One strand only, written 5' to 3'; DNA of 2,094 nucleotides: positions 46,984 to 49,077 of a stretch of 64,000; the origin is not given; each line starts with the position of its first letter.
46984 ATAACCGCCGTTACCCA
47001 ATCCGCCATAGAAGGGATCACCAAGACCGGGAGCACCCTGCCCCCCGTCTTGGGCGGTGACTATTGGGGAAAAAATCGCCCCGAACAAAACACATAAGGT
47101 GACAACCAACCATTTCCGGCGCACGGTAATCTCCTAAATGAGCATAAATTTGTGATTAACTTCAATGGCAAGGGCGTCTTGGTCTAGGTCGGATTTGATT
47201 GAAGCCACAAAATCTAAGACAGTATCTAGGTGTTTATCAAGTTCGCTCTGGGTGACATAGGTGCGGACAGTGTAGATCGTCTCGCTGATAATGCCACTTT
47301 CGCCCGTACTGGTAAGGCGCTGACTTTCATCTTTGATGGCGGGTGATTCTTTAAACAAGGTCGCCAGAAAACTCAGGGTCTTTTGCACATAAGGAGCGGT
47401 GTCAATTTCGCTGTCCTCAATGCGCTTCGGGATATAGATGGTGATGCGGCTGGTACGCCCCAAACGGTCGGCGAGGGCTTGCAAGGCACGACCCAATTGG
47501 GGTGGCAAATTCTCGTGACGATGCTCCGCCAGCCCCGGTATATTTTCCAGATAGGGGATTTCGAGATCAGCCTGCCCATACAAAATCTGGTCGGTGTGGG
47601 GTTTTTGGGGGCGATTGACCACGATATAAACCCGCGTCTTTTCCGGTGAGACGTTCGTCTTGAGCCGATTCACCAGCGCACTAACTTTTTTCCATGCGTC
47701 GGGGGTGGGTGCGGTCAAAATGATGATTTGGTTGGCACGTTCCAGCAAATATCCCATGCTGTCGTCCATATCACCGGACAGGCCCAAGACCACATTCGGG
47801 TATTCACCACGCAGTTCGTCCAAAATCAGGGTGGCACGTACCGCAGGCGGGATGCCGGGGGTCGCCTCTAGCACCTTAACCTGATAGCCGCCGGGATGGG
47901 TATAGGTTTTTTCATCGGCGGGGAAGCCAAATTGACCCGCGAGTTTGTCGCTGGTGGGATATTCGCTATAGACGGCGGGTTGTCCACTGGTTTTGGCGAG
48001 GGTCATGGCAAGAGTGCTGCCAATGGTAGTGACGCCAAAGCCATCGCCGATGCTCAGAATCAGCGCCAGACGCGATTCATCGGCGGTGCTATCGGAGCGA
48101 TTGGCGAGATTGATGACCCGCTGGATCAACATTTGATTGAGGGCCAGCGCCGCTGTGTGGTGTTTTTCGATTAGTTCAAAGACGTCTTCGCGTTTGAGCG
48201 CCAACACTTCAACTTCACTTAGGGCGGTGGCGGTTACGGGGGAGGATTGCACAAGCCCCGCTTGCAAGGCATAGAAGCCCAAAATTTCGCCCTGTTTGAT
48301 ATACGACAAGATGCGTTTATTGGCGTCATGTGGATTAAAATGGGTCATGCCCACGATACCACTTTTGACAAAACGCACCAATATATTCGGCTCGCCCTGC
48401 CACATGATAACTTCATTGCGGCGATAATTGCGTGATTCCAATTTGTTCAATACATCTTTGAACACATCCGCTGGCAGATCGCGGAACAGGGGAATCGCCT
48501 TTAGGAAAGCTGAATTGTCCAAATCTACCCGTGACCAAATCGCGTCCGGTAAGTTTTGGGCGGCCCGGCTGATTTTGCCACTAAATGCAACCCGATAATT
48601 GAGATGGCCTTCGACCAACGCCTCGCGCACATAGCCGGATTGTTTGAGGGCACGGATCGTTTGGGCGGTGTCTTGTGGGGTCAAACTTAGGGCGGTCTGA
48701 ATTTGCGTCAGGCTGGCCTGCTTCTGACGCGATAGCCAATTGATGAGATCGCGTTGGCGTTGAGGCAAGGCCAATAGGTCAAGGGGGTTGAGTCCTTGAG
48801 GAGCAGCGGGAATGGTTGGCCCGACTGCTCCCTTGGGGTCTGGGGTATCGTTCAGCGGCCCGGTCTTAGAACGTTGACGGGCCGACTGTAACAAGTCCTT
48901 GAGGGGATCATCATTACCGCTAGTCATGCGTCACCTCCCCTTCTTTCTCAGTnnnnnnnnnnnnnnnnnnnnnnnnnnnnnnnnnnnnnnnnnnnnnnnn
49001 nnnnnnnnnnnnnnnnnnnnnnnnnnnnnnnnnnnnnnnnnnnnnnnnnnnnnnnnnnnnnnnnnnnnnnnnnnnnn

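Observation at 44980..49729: Five-gene minus-strand operon pairing a ParA/MinD ATPase with a wHTH-cNMP-like-pseudo-ParA protein, plus a wHTH paralogue, a Zn-ribbon protein and an M1 peptidase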

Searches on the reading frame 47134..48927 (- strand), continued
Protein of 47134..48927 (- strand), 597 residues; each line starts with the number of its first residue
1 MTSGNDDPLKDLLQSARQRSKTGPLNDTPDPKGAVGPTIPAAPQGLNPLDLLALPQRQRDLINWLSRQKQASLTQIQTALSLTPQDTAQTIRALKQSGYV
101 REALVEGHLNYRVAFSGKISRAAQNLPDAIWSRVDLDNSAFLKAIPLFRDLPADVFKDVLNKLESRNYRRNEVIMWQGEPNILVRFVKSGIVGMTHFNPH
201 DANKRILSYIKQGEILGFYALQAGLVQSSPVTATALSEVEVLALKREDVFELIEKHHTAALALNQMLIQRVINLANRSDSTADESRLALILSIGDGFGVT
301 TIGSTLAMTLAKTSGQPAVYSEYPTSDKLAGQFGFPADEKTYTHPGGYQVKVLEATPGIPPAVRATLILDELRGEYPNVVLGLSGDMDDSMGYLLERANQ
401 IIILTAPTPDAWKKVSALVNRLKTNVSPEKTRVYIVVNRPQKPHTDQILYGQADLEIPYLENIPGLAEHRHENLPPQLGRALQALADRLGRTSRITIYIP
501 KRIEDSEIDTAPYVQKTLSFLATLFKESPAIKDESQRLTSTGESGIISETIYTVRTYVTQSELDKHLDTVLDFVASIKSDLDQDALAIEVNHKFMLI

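Call 25: fold_search(model_id=the predicted structure, library=pdb)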
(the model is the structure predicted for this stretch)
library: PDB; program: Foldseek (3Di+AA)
matches with E <= 10: 1773; with E <= 0.001: 702
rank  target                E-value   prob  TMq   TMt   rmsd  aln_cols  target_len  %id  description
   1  4ev0_D                1.6e-11  1.00  0.20  0.53  12.0       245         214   21  Crystal Structure of Thermus thermophilus Catabolite Activator Protein (released 2012-06-20)
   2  4ev0_A                3.3e-11  1.00  0.21  0.55  11.8       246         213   21  Crystal Structure of Thermus thermophilus Catabolite Activator Protein (released 2012-06-20)
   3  3r6s_F                3.5e-11  1.00  0.22  0.55   6.4       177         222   17  Crystal structure of GlxR transcription factor from Corynebacterium glutamicum with cAMP (released 2012-03-28)
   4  3r6s_C                1.0e-10  1.00  0.22  0.57   6.7       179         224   16  Crystal structure of GlxR transcription factor from Corynebacterium glutamicum with cAMP (released 2012-03-28)
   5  4cyd_A                2.8e-10  1.00  0.22  0.57   6.5       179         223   16  GlxR bound to cAMP (released 2014-12-17)
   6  3e97                  3.1e-10  1.00  0.22  0.56   9.3       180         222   22  Crystal structure of transcriptional regulator of Crp/Fnr family (YP_604437.1) from DEINOCOCCUS GEOTHERMALIS DSM 11300 a (released 2008-09-02)
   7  4byy_A                3.1e-10  1.00  0.21  0.52   8.0       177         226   18  Apo GlxR (released 2014-07-30)
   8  3d0s_A                3.3e-10  1.00  0.22  0.56   6.6       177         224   16  cAMP receptor protein from m.tuberculosis, cAMP-free form (released 2009-02-03)
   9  3fx3_A                5.2e-10  1.00  0.20  0.50  11.3       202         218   18  Structure of a putative cAMP-binding regulatory protein from Silicibacter pomeroyi DSS-3 (released 2009-03-24)
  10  4ku8_A                6.2e-10  1.00  0.21  0.72   4.4       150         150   20  Structures of PKGI Reveal a cGMP-Selective Activation Mechanism (released 2014-01-15)
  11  4a2u_H                6.6e-10  1.00  0.22  0.55   8.0       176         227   16  CRP(CAP) from Myco. Tuberculosis, with cAMP (released 2012-10-10)
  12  4cyd_D                8.8e-10  1.00  0.22  0.58   6.6       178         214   16  GlxR bound to cAMP (released 2014-12-17)
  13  8jeu_A                8.8e-10  1.00  0.21  0.19  19.3       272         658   16  Conformation 2 of the plant potassium channel SKOR (released 2023-08-30)
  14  8jec_A                9.8e-10  1.00  0.20  0.18  20.6       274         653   16  plant potassium channel SKOR mutant - L271P/D312N (released 2023-08-30)
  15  3h3z_B                1.0e-09  1.00  0.20  0.48  10.3       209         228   19  Crystal structure of a putative cyclic nucleotide binding protein (spoa0323) from ruegeria pomeroyi dss-3 at 2.35 A re (released 2009-05-05)
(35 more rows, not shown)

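Call 44: search_protein_families(library=pfam, proteins=[L057:3759-5954:+, L046:1888-3675:-, L033:11427-12215:+], max_evalue=0.01)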
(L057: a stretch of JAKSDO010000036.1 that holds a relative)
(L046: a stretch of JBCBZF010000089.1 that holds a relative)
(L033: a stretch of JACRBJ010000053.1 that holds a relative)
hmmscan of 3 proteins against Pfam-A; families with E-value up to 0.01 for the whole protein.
L057:3759-5954:+ (731 aa): 4 families
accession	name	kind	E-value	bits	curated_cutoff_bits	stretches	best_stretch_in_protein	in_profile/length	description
PF00027.35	cNMP_binding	-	1.4e-10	41.5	27.5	2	645-703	17-80/89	Cyclic nucleotide-binding domain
PF00753.33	Lactamase_B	-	5.9e-09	36.6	22.7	1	241-312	4-79/196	Metallo-beta-lactamase superfamily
PF12706.13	Lactamase_B_2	-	2.1e-08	34.4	27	1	255-384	3-142/200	Beta-lactamase superfamily domain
PF23023.1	Anti-Pycsar_Apyc1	-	0.00013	22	50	1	254-296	31-73/250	Anti-Pycsar protein Apyc1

L046:1888-3675:- (595 aa): 7 families
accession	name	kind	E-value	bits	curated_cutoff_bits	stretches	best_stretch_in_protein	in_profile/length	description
PF00211.25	Guanylate_cyc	-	2.8e-53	180.6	21.9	1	392-574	2-182/183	Adenylate and Guanylate cyclase catalytic domain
PF17874.7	TPR_MalT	-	1.3e-08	35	45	1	77-230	12-161/336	MalT-like TPR region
PF00515.34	TPR_1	-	4.1e-08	33.2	27.8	0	191-218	1-28/34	Tetratricopeptide repeat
PF07719.23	TPR_2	-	6.8e-08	32.5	27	0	107-136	2-31/34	Tetratricopeptide repeat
PF13424.12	TPR_12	-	1.4e-07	32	30.1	0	83-137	20-76/77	Tetratricopeptide repeat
PF13181.12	TPR_8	-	2.9e-06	27.4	25.7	0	107-138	2-33/34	Tetratricopeptide repeat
PF13374.12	TPR_10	-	0.0046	17.4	27.5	0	106-139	2-35/42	Tetratricopeptide repeat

L033:11427-12215:+ (262 aa): 9 families
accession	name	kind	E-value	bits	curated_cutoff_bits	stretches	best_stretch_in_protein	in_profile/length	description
PF13614.12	AAA_31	-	7.3e-13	49.3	27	1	16-189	2-168/177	AAA domain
PF10609.15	ParA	-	3.3e-12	46.8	27.1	1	15-68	3-56/246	NUBPL iron-transfer P-loop NTPase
PF01656.29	CbiA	-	9.1e-11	42.2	25.4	1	19-201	2-84/125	CobQ/CobB/MinD/ParA nucleotide binding domain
PF06564.18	CBP_BcsQ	-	3.9e-07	30.3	21.3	1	16-172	2-149/234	Cellulose biosynthesis protein BcsQ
PF13500.12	AAA_26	-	6.9e-05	23.2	27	1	163-212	130-175/198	AAA domain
PF03308.22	MeaB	-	7.1e-05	22.4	23.1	1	26-57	43-74/273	Methylmalonyl Co-A mutase-associated GTPase MeaB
PF07015.17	VirC1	-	0.00016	21.6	24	1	17-57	3-43/231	VirC1 protein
PF02374.21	ArsA_ATPase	-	0.0035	17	24.3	1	26-53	11-38/305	Anion-transporting ATPase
PF09140.17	MipZ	-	0.0042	16.9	20.7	0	24-63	9-48/262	ATPase MipZ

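Call 47: search_protein_families(library=padloc, proteins=[window:47134-48927:-, L005:7792-8874:+, L046:3738-5129:+, L046:1888-3675:-, L057:3759-5954:+], max_evalue=0.01)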
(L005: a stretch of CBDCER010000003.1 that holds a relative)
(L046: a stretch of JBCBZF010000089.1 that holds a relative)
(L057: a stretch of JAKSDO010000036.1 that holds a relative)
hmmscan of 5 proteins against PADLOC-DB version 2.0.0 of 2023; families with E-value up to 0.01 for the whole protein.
window:47134-48927:- (597 aa): 0 families

L005:7792-8874:+ (360 aa): 0 families

L046:3738-5129:+ (463 aa): 4 families
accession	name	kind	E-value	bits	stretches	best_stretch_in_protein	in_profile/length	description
PDLC00731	Effector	-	2.5e-14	51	1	4-154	14-160/306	TIR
PDLC02371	PycTIR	-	6.9e-14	49.9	1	22-155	28-157/288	-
PDLC00732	Effector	-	7.1e-13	46.1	1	5-154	11-156/301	TIR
PDLC00734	PycC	-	1.4e-08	32.3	1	13-147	13-151/374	Pycsar cyclase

L046:1888-3675:- (595 aa): 6 families
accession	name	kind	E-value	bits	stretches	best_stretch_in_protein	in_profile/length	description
PDLC00734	PycC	-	8.4e-17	59.3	1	393-550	184-346/374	Pycsar cyclase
PDLC02369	PycC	-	2.6e-09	35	1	396-549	44-192/248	-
PDLC00763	PycC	-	0.00049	17.5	1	401-554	56-218/268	Pycsar cyclase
PDLC02366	PycC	-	0.00089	16.3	1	399-548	278-433/486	-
PDLC01169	TPR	-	0.0016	15.9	0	78-139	122-182/252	TPR repeats containing protein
PDLC02367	PycC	-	0.0025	15.3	1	399-554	44-198/226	-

L057:3759-5954:+ (731 aa): 0 families

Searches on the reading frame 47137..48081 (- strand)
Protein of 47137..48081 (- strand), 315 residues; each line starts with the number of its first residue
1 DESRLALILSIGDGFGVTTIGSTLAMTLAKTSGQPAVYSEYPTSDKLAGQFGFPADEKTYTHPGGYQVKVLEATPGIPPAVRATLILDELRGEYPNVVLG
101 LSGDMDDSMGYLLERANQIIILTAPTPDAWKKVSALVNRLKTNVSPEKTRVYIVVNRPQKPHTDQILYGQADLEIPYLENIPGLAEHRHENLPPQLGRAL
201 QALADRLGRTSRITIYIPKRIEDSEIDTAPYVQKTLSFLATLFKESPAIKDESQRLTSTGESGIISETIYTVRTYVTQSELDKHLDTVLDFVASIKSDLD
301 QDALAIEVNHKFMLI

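Call 30: search_solved_structures(query=A2, max_evalue=10)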
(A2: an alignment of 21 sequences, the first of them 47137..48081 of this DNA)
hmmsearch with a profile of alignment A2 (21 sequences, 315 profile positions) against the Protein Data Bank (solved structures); distinct sequences matched with E-value up to 10: 21.
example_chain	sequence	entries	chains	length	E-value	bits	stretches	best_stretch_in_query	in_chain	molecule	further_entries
3fwy_A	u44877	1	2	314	0.035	16.2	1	113-204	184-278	Light-independent protochlorophyllide reductase iron-sulfur ATP-binding protein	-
6uyk_A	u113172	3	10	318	0.036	16.1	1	113-204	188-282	Light-independent protochlorophyllide reductase iron-sulfur ATP-binding protein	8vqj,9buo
3ea0_A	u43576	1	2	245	0.051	15.7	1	93-165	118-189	ATPase, ParA family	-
7u8o_M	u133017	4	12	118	0.075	15.1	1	231-300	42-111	V-type proton ATPase subunit G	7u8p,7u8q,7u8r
6wlz_M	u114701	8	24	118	0.077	15.1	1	231-300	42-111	V-type proton ATPase subunit G 1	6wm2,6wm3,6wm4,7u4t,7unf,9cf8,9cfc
6vg7_A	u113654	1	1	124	0.34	12.9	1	99-175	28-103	De novo designed protein RO2_25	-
1br0_A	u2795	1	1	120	0.49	12.4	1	99-172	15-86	PROTEIN (SYNTAXIN 1-A)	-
1ez3_A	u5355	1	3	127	0.49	12.4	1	99-162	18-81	SYNTAXIN-1A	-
9ouh_A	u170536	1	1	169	0.52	12.3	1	119-185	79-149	Isoform 2B of GTPase KRas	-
8b78_A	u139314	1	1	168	0.55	12.3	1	119-187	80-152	GTPase KRas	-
9g0y_A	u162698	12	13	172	0.82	11.7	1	121-188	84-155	GTPase KRas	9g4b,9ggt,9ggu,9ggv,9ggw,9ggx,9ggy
7tle_A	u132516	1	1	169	0.85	11.6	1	119-185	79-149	GTPase KRas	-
7tlg_A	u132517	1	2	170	0.85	11.6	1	119-185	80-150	GTPase KRas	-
8ezg_A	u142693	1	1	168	0.87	11.6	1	119-185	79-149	GTPase KRas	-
6wgn_A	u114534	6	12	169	0.88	11.6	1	119-185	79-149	GTPase KRas | Isoform 2B of GTPase KRas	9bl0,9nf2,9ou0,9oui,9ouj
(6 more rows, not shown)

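Call 31: search_protein_families(library=pfam, alignment_id=A2, max_evalue=10)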
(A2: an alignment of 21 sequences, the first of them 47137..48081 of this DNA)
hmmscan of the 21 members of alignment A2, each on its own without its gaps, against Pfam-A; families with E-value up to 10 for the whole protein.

A. member 1, window:47137-48081:- (315 aa): 0 families

B. families by the number of members that match (of 21 scanned): 22 families
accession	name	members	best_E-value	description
PF13614.12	AAA_31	2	0.0098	AAA domain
PF12098.13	DUF3574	2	0.028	Protein of unknown function (DUF3574)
PF06248.19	Zw10_N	1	0.0087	Centromere/kinetochore Zw10 N-terminal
PF10835.13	DUF2573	1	0.019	Protein of unknown function (DUF2573)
PF21520.3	ITGAX-like_Ig_3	1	0.029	Integrin alpha-X-like, Ig-like domain 3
PF01656.29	CbiA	1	0.033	CobQ/CobB/MinD/ParA nucleotide binding domain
PF25505.1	ARM_CPL3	1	0.048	CPL3 ARM repeat domain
PF25290.1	CGLA_M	1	0.059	Lambda-carrageenase middle domain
PF06564.18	CBP_BcsQ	1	0.064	Cellulose biosynthesis protein BcsQ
PF04852.17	ALOG_dom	1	0.064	ALOG domain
PF22614.2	Slo-like_RCK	1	0.073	Calcium-activated potassium channel slowpoke-like RCK domain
PF14535.12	AMP-binding_C_2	1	0.1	AMP-binding enzyme C-terminal domain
PF00590.25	TP_methylase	1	0.11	Tetrapyrrole (Corrin/Porphyrin) Methylases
PF17150.9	CHASE6_C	1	0.13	C-terminal domain of two-partite extracellular sensor domain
PF00107.32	ADH_zinc_N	1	0.16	Zinc-binding dehydrogenase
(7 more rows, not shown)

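Call 35: predict_structure(alignment_id=A2)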
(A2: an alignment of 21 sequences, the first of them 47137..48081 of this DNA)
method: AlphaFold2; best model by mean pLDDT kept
length: 315 residues; sequences in the alignment: 21
mean_pLDDT: 85.6   pTM: 0.79
mean pLDDT of the five models: 85.6, 85.2, 84.0, 84.0, 83.0
residues with pLDDT >= 90: 137; 70-90: 153; 50-70: 18; < 50: 7
segments of 3 or more residues with pLDDT < 50: 261-264
pLDDT, mean of each block of 10 residues (from residue 1): 86 87 94 92 90 91 95 80 89 93 76 91 90 90 83 91 81 89 90 92 86 86 73 91 80 59 60 87 92 90 84 81
secondary structure, 60 per line:
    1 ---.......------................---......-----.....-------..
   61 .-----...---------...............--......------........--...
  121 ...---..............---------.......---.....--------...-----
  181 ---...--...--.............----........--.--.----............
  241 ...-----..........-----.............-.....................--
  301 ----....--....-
elements in order: E4-10 H17-32 E36-41 H47-51 E59-61 E67-69 H79-93 E96-101 H108-115 E118-123 H127-140 E150-156 H160-164 E173-175 H194-206 E211-218 H229-243 E249-258 E264-276 H278-298 E305-308 E311-314

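Call 38: fold_search(model_id=the predicted structure, library=pdb)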
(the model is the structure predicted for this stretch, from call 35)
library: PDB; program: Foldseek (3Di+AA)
matches with E <= 10: 1286; with E <= 0.001: 176
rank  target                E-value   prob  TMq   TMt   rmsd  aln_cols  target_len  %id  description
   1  4rz3_A                1.3e-07  1.00  0.46  0.57   6.4       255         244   14  Crystal structure of the MinD-like ATPase FlhG (released 2015-03-04)
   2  1hyq                  2.1e-07  1.00  0.41  0.53   6.8       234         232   18  MIND BACTERIAL CELL DIVISION REGULATOR FROM A. FULGIDUS (released 2001-03-14)
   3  4rz2_B                2.2e-07  1.00  0.43  0.52   7.6       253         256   15  Crystal structure of the MinD-like ATPase FlhG (released 2015-03-04)
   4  3ea0_A                6.3e-07  1.00  0.49  0.63   4.9       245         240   15  Crystal Structure of ParA Family ATPase from Chlorobium tepidum TLS (released 2008-09-23)
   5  3fwy_A                8.0e-07  1.00  0.42  0.48   7.6       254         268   15  Crystal structure of the L protein of Rhodobacter sphaeroides light-independent protochlorophyllide reductase (BchL) w (released 2009-03-24)
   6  3ea0_B                9.1e-07  1.00  0.40  0.51   7.0       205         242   16  Crystal Structure of ParA Family ATPase from Chlorobium tepidum TLS (released 2008-09-23)
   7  4rz2_A                1.4e-06  1.00  0.41  0.48   4.3       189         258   13  Crystal structure of the MinD-like ATPase FlhG (released 2015-03-04)
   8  2ynm_B                1.4e-06  1.00  0.43  0.50   7.4       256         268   15  Structure of the ADPxAlF3-Stabilized Transition State of the Nitrogenase-like Dark-Operative Protochlorophyllide Oxido (released 2013-01-30)
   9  3vx3_A                1.8e-06  1.00  0.46  0.59   6.0       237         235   16  Crystal structure of [NiFe] hydrogenase maturation protein HypB from Thermococcus kodakarensis KOD1 (released 2013-02-27)
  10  5j1j_B                2.3e-06  1.00  0.47  0.58   6.2       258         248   14  Structure of FleN-AMPPNP complex (released 2017-03-29)
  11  3cio_D                2.3e-06  1.00  0.38  0.46   5.4       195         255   17  The kinase domain of Escherichia coli tyrosine kinase ETK (released 2008-06-03)
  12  8p53_A                3.1e-06  1.00  0.49  0.56   6.1       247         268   16  Cryo-EM structure of the c-di-GMP-free FleQ-FleN master regulator complex of P. aeruginosa (released 2023-12-13)
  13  1g20_E                3.1e-06  1.00  0.34  0.40   7.2       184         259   15  MGATP-BOUND AND NUCLEOTIDE-FREE STRUCTURES OF A NITROGENASE PROTEIN COMPLEX BETWEEN LEU127DEL-FE PROTEIN AND THE MOFE  (released 2001-01-31)
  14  4v03_B                3.3e-06  1.00  0.44  0.56   7.0       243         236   16  MinD cell division protein, Aquifex aeolicus (released 2015-01-14)
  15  3k9g                  4.0e-06  1.00  0.35  0.47   6.4       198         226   13  CRYSTAL STRUCTURE OF A PLASMID PARTITION PROTEIN FROM BORRELIA BURGDORFERI AT 2.25A RESOLUTION, iodide soak (released 2009-11-03)
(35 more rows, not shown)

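Call 90: fold_search(model_id=the predicted structure, library=viral)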
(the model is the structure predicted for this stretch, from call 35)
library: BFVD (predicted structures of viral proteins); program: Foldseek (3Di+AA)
matches with E <= 10: 1278; with E <= 0.001: 13
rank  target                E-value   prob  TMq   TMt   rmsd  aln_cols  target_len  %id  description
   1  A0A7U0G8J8            2.4e-06  1.00  0.26  0.53   4.2       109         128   15  (no name in the UniProt tables at hand)
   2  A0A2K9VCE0            6.7e-05  1.00  0.26  0.62   3.6       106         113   10  Uncharacterized protein [Lactobacillus phage Bacchae]
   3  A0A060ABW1            1.4e-04  1.00  0.24  0.53   4.5       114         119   13  Uncharacterized protein [Listeria phage LMSP-25]
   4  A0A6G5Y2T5            1.7e-04  1.00  0.25  0.46  12.8       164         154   12  (no name in the UniProt tables at hand)
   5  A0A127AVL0            2.0e-04  1.00  0.23  0.55   4.9       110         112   12  Uncharacterized protein [Xanthomonas phage f30-Xaj]
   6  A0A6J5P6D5            3.2e-04  1.00  0.25  0.61   6.5       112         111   16  Uncharacterized protein [uncultured Caudovirales phage]
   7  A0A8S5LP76            3.4e-04  1.00  0.24  0.34   6.2       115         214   14  Uncharacterized protein [Siphoviridae sp. ctl0E3]
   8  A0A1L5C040            3.6e-04  1.00  0.25  0.54   4.3       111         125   14  Uncharacterized protein [Aquamicrobium phage P14]
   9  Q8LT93                4.0e-04  1.00  0.27  0.63   3.3       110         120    8  Uncharacterized protein [Vibrio phage VpV262]
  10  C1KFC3                5.2e-04  1.00  0.22  0.53   4.5       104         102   13  Uncharacterized protein [Lactobacillus phage Lb338-1]
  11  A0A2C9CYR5            7.0e-04  1.00  0.23  0.38  11.8       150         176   12  Phage protein [Yersinia phage fHe-Yen9-03]
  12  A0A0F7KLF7            7.0e-04  0.25  0.14  0.10  27.4       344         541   10  (no name in the UniProt tables at hand)
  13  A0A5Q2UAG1            7.9e-04  1.00  0.23  0.52   5.3       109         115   13  Uncharacterized protein [Bacteriophage Titan-X]
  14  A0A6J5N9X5            1.5e-03  1.00  0.39  0.57   6.0       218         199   15  CpaE_like domain containing protein [uncultured Caudovirales phage]
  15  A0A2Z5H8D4            1.6e-03  1.00  0.25  0.59   3.9       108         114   14  (no name in the UniProt tables at hand)
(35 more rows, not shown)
